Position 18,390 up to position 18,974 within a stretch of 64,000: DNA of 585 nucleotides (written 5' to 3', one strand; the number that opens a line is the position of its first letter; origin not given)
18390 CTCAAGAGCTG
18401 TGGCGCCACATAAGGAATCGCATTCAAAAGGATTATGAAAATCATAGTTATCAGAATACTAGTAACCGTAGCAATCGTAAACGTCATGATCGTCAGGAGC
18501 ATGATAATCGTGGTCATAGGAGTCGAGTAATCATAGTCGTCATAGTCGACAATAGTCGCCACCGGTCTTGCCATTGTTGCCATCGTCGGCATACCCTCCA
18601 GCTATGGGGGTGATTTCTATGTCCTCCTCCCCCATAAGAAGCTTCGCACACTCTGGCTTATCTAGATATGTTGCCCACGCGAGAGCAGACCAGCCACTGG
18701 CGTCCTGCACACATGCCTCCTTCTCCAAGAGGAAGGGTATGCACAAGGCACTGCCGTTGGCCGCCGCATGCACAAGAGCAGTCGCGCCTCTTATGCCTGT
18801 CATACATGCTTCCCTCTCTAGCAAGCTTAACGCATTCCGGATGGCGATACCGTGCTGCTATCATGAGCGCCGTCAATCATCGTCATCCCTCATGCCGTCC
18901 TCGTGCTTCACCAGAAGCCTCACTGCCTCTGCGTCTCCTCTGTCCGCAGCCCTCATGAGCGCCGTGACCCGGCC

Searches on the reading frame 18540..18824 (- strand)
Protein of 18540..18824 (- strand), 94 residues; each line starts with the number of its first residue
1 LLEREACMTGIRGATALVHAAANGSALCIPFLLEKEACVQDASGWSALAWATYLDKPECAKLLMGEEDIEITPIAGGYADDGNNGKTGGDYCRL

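Call 24: search_protein_families(library=pfam, proteins=[window:18540-18824:-], max_evalue=1)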
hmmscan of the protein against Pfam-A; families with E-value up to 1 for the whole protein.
window:18540-18824:- (94 aa): 5 families
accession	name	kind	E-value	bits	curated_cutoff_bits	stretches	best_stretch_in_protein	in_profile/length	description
PF12796.13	Ank_2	-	1.6e-10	41.8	27.3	1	12-71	28-86/90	Ankyrin repeats (3 copies)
PF00023.36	Ank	-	1e-05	26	21.1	2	44-69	2-28/33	Ankyrin repeat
PF13606.12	Ank_3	-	0.0056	17.5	22.3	0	13-35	2-24/30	Ankyrin repeat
PF13857.12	Ank_5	-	0.11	13.4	27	1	10-48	13-53/56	Ankyrin repeats (many copies)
PF13637.12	Ank_4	-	0.16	12.8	22.7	1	18-63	2-49/50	Ankyrin repeats (many copies)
